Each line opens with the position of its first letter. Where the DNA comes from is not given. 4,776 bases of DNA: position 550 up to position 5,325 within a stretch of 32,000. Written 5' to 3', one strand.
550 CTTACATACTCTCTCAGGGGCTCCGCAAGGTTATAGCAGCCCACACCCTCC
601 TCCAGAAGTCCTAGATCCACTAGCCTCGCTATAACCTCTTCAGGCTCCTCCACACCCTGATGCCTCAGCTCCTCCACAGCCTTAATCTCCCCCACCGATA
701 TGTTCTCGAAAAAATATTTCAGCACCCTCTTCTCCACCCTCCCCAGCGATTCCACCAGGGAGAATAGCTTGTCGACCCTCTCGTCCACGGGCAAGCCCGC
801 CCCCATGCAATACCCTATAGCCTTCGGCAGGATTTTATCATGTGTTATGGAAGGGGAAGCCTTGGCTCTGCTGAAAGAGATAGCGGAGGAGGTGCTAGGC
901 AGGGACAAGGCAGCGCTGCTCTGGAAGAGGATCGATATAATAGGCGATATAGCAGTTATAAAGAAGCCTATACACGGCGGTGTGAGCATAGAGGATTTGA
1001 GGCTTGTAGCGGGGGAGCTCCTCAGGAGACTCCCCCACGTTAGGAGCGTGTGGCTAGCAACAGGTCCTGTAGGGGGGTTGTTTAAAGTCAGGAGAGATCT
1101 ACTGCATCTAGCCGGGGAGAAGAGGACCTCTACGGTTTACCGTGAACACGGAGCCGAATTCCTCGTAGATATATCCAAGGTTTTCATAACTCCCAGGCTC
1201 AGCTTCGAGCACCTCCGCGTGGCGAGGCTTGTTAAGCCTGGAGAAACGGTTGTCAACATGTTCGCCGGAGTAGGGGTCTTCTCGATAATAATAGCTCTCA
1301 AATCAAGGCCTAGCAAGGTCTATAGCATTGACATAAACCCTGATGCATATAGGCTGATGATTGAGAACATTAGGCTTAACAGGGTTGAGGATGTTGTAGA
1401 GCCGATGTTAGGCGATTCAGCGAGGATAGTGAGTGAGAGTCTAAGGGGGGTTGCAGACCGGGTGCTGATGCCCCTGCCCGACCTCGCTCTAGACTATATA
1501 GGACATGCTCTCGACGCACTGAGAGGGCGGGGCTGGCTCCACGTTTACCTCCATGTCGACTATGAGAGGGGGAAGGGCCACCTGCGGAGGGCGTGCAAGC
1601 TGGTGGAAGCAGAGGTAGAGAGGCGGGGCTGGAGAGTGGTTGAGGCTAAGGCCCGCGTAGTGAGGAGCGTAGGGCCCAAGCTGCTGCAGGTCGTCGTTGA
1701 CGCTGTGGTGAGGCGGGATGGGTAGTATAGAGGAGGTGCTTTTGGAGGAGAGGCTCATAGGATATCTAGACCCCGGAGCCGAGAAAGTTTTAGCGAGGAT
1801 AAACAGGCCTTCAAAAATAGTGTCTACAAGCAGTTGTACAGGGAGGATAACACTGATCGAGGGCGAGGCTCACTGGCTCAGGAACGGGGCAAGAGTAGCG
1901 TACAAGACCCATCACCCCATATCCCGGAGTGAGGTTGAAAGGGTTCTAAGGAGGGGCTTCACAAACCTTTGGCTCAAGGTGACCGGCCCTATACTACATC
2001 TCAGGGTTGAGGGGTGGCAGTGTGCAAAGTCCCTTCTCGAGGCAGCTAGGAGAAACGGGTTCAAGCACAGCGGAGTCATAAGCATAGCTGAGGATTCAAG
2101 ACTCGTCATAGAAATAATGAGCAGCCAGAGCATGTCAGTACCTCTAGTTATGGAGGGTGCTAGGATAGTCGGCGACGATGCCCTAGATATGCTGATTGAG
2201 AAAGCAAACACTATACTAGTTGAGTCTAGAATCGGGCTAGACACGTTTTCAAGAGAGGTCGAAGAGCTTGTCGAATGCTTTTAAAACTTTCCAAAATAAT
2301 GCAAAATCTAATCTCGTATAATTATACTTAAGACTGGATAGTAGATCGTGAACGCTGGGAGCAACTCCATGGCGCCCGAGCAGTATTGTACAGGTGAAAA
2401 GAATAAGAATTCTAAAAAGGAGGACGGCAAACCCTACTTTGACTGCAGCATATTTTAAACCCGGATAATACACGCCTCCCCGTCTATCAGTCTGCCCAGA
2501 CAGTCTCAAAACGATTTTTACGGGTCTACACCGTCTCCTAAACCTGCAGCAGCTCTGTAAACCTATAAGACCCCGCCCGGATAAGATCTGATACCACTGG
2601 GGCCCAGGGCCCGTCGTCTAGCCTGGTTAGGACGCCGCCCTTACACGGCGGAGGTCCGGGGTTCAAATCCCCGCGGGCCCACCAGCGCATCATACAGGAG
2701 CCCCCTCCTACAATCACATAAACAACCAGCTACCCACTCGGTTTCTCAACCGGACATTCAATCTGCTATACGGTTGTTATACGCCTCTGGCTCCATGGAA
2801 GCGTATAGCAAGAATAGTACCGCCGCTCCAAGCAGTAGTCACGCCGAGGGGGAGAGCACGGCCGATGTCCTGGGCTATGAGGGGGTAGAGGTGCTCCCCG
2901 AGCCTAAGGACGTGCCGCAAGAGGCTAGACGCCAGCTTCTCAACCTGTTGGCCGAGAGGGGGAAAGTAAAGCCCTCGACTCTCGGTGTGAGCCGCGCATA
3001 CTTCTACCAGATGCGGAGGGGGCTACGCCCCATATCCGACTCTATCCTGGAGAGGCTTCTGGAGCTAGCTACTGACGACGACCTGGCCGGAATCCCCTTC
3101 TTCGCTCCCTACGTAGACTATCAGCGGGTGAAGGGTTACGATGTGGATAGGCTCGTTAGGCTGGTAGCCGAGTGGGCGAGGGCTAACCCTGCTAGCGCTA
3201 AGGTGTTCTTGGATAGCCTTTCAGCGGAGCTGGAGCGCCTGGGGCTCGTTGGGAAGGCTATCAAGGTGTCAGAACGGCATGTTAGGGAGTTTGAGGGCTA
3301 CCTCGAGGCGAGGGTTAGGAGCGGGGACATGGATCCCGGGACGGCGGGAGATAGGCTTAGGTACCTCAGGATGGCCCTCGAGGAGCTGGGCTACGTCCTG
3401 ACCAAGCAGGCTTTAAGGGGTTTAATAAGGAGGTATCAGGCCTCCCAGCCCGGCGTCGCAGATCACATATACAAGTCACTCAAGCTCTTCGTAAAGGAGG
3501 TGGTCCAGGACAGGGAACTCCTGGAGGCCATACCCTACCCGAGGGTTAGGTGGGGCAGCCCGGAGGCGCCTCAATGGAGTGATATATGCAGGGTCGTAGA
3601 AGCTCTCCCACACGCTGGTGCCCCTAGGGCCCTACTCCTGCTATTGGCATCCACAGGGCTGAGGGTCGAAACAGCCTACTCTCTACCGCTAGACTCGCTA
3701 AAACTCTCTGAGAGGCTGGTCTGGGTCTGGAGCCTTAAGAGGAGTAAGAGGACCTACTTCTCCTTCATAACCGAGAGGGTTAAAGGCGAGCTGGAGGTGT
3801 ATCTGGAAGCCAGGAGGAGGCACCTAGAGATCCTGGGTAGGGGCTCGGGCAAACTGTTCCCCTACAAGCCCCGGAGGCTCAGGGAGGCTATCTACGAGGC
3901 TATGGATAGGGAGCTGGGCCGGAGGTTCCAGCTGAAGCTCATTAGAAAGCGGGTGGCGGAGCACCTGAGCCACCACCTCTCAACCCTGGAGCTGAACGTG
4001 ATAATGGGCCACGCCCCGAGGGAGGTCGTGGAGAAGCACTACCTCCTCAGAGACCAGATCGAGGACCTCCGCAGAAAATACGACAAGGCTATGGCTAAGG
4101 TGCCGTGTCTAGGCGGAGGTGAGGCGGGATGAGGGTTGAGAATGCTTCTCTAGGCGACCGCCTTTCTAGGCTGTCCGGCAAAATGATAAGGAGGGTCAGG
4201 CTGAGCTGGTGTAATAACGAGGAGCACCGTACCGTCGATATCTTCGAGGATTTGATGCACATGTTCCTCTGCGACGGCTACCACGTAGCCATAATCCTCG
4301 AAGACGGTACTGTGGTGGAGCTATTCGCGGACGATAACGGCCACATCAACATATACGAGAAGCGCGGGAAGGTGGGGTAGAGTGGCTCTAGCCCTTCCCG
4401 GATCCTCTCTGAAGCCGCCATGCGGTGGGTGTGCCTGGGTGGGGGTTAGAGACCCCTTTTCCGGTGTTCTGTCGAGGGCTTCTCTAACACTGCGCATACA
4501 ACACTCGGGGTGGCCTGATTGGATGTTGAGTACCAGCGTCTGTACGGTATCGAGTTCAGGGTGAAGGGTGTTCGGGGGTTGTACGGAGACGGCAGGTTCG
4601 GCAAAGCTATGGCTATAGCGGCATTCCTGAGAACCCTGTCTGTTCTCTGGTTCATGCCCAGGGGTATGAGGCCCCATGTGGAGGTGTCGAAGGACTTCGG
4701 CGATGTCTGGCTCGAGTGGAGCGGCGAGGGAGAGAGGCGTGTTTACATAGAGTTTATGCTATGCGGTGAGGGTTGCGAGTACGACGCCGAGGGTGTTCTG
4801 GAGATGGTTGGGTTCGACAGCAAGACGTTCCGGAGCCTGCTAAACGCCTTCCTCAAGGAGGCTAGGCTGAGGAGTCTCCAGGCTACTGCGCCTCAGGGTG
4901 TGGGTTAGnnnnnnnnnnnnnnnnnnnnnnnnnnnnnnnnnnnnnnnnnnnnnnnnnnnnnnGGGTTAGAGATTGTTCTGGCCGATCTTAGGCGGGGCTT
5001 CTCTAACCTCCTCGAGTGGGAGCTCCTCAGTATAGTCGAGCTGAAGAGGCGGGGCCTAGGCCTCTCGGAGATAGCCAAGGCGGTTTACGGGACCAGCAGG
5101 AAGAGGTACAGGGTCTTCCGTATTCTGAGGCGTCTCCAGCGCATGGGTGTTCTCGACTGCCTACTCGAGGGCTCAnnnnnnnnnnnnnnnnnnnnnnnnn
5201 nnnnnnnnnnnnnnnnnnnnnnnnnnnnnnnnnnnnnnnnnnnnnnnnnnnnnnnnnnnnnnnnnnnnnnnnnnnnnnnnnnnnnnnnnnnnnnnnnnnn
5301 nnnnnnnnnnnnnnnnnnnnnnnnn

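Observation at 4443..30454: Fifteen dispersed copies of a bipartite palindrome, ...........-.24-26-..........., confined to the integrated element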

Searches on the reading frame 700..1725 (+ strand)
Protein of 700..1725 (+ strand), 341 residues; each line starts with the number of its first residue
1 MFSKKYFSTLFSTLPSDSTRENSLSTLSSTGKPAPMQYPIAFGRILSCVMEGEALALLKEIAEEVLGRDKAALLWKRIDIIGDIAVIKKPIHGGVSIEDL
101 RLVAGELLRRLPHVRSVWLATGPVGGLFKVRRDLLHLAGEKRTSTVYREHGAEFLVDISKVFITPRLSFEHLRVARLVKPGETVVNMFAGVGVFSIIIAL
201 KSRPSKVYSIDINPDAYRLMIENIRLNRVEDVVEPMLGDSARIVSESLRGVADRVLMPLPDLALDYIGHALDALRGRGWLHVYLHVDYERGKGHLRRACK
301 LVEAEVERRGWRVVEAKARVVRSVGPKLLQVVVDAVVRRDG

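Call 10: search_protein_families(library=pfam, proteins=[window:700-1725:+], max_evalue=0.01)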
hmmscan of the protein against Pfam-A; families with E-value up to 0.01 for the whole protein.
window:700-1725:+ (341 aa): 7 families
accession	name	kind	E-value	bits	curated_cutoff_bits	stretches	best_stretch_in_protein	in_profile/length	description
PF02475.24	TRM5-TYW2_MTfase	-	3.3e-45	154.4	28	1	145-301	1-158/164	TRM5/TYW2 methyltransferase domain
PF02005.22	TRM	-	2.1e-05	24.3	27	1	182-246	51-116/376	N2,N2-dimethylguanosine tRNA methyltransferase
PF06325.19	PrmA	-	0.0001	22.4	22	1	175-234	156-214/296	Ribosomal protein L11 methyltransferase (PrmA)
PF09445.16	Methyltransf_15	-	0.0002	21.4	22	1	182-266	2-86/165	RNA cap guanine-N2 methyltransferase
PF25133.1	TYW2_N_2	-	0.0026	18.3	27.7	1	58-141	1-78/79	TYW2 N-terminal domain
PF05175.20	MTS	-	0.0064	16.6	23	0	180-239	31-89/170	Methyltransferase small domain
PF13847.12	Methyltransf_31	-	0.0085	16.2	27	0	179-232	2-56/145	Methyltransferase domain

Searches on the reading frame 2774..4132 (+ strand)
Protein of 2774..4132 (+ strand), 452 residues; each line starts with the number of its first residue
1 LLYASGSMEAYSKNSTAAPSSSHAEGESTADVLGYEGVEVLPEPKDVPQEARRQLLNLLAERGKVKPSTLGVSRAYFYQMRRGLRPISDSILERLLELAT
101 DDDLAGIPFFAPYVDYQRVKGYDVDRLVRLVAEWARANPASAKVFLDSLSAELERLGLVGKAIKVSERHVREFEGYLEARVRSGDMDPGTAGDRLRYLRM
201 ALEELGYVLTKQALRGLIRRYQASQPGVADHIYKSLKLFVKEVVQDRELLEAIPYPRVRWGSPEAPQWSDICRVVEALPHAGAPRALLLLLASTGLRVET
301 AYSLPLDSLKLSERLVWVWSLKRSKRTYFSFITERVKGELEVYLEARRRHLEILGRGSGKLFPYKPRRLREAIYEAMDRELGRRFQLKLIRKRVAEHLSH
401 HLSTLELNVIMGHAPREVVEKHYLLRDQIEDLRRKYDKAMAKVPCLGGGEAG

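Call 8: search_protein_families(library=pfam, proteins=[window:2774-4132:+], max_evalue=0.01)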
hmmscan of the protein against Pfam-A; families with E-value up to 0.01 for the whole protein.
window:2774-4132:+ (452 aa): 2 families
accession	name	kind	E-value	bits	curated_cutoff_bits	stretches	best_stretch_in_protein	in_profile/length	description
PF00589.27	Phage_integrase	-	6.9e-07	29.6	27.1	1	275-424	15-166/172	Phage integrase family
PF16795.10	Phage_integr_3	-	0.0068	16.8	27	0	382-428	103-149/161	Archaeal phage integrase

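Call 69: find_homologous_proteins(query=window:2774-4132:+, max_evalue=1e-30)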
Query window:2774-4132:+ (452 aa): 23 proteins with E <= 1e-30 among 8000 candidates.
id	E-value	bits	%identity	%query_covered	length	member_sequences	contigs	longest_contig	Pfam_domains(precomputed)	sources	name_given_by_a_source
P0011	1.4e-289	978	100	98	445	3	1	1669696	PF00589.28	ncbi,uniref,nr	ncbi:tyrosine-type recombinase/integrase [Aeropyrum pernix]|uniref:tyrosine-type recombinase/integra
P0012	1.4e-211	721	80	91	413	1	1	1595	PF00589.28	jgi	jgi:integrase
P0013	1.5e-197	675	67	99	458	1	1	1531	PF00589.28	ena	-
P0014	9.8e-179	613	63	98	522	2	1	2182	PF00589.28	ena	-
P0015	1.1e-167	577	66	90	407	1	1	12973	PF00589.28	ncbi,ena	-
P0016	1.0e-162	560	62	90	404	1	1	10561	PF00589.28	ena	-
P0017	6.1e-152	525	60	90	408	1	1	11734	PF00589.28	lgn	-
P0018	1.2e-142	494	57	90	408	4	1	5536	PF00589.28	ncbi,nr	ncbi:MAG: site-specific integrase [Desulfurococcales archaeon]|nr:site-specific integrase [Desulfuro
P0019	2.5e-139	483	58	90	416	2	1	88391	PF00589.28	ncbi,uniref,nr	ncbi:hypothetical protein apy_00120 [Aeropyrum pernix]|uniref:Tyr recombinase domain-containing prot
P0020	1.1e-137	478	55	90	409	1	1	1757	PF13102.13,PF00589.28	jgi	jgi:hypothetical protein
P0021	5.0e-136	472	56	91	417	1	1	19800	-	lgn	-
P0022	8.5e-130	452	55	91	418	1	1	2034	-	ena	-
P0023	3.1e-129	450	54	90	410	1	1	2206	PF00589.28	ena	-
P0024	1.3e-125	438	54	90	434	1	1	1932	PF00589.28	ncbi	-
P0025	1.3e-122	428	52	90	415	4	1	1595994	-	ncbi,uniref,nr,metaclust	ncbi:hypothetical protein [Aeropyrum camini]|uniref:Tyr recombinase domain-containing protein n=1 Ta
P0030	2.4e-112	394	49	90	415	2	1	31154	-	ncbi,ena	-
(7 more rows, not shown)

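Call 70: find_encoding_contigs(protein=P0025, flank=10000, max_places=1)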
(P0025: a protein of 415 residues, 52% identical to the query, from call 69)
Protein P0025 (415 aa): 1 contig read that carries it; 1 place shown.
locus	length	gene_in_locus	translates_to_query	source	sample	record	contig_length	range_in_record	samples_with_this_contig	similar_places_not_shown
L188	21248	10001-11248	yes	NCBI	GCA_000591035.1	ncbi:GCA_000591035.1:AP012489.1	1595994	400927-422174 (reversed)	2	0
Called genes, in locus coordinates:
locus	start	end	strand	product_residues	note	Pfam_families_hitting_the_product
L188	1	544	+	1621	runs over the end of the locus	PF07889:DUF1664 (faint), PF05531:NPV_P10 (faint), PF06009: (faint)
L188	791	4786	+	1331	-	PF00082:Peptidase_S8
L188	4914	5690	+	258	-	-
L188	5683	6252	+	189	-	PF00092:VWA (weak), PF13519:VWA_2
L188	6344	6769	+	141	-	-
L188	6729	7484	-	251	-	PF02391:MoaE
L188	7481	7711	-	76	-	-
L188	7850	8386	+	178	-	-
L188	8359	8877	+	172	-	PF00293:NUDIX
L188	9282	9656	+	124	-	-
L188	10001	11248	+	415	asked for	-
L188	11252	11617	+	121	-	-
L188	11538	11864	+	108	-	-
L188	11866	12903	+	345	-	-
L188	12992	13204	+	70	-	-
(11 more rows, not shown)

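Call 71: find_encoding_contigs(protein=P0019, flank=10000, max_places=1)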
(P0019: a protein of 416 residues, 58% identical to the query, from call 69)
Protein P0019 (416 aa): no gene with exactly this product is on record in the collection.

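Call 72: find_encoding_contigs(protein=P0030, flank=10000, max_places=1)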
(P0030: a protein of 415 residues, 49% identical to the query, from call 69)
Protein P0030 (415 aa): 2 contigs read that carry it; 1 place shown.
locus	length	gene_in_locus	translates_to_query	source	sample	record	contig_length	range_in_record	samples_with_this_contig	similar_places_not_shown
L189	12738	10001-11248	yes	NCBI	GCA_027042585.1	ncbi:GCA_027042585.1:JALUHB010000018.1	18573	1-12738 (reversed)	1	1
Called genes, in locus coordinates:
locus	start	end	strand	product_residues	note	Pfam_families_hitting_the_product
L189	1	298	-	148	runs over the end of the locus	PF00571:CBS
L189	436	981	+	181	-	-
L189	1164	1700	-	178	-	PF01864:CarS-like, PF01148:CTP_transf_1 (weak)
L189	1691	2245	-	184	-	-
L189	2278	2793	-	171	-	-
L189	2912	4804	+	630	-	PF05362:Lon_C (weak)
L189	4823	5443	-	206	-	PF03167:UDG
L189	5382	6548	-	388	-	PF00535:Glycos_transf_2, PF13641:Glyco_tranf_2_3, PF04138:GtrA_DPMS_TM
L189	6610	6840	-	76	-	PF18533:DUF5622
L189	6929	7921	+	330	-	PF22082:TtuA_LIM_N, PF01171:ATP_bind_3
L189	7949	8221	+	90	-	PF01294:Ribosomal_L13e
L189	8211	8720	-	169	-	PF00293:NUDIX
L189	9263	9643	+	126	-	-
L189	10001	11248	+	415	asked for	-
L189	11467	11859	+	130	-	-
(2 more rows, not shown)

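Call 74: find_encoding_contigs(protein=P0021, flank=10000, max_places=1)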
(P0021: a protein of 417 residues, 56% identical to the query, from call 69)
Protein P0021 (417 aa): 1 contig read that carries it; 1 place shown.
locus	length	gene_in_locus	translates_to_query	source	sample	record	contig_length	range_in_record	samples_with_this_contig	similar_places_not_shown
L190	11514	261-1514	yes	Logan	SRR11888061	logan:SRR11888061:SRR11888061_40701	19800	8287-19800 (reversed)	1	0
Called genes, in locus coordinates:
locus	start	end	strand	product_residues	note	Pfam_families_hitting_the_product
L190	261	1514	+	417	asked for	-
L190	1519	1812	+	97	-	-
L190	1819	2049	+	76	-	-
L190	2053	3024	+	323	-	-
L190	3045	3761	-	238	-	-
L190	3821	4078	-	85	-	-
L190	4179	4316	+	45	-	-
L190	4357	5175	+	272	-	-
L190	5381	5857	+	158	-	-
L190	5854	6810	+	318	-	-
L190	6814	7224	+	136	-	-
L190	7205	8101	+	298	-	-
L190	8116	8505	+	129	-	-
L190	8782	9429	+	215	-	-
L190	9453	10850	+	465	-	-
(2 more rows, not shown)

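Call 75: find_encoding_contigs(protein=P0017, flank=10000, max_places=1)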
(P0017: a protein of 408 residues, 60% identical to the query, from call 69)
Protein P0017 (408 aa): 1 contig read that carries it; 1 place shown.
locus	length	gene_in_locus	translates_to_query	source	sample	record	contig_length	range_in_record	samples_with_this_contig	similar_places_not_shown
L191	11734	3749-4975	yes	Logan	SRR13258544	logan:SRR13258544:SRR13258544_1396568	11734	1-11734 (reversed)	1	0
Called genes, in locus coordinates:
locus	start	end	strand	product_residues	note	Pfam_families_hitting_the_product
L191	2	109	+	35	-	?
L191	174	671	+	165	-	-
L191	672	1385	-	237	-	-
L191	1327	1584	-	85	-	PF22665:WHD_DUF6293 (faint)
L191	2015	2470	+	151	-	-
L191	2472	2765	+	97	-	-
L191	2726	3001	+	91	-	-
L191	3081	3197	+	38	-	-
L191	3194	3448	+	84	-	-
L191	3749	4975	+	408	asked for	PF00589:Phage_integrase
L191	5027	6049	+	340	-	PF01939:NucS_C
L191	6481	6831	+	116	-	-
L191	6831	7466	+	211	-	-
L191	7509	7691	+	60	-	-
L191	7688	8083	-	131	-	-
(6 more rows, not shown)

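Call 76: find_encoding_contigs(protein=P0016, flank=10000, max_places=1)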
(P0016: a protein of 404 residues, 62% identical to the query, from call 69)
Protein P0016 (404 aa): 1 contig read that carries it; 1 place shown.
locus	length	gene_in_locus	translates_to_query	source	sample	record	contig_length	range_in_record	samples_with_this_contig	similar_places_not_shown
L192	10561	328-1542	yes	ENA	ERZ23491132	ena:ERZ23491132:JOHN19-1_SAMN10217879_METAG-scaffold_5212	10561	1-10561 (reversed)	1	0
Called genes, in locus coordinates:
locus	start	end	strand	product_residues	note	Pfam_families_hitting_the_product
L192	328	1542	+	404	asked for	PF00589:Phage_integrase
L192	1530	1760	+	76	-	-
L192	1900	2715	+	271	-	-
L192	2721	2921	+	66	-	-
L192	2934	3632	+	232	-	-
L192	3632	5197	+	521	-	-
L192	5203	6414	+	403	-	-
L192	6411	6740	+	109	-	-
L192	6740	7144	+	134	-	-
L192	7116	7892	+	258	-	PF00089:Trypsin, PF13365:Trypsin_2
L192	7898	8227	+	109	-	-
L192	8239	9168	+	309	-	-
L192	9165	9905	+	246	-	-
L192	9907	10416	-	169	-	-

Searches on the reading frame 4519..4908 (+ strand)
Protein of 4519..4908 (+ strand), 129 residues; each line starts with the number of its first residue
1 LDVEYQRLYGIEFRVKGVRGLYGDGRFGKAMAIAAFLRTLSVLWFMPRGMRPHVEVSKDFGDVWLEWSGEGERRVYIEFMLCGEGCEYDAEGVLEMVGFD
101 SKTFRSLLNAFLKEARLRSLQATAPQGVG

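Call 8: search_protein_families(library=pfam, proteins=[window:4519-4908:+], max_evalue=0.01)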
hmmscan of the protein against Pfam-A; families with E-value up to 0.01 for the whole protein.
window:4519-4908:+ (129 aa): 0 families

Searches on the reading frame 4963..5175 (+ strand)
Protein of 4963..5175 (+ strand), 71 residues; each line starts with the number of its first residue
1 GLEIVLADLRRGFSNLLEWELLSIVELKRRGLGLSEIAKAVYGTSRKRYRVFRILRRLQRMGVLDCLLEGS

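Call 54: search_protein_families(library=pfam, proteins=[window:4963-5175:+], max_evalue=1)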
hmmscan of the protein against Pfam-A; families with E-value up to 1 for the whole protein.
seq(71 aa): 2 families
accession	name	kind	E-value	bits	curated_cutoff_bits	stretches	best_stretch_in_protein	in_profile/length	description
PF13384.12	HTH_23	-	0.014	15.6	24.6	1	20-67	6-49/50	Homeodomain-like domain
PF09339.16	HTH_IclR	-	0.027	14.7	22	0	21-40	8-27/52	IclR helix-turn-helix domain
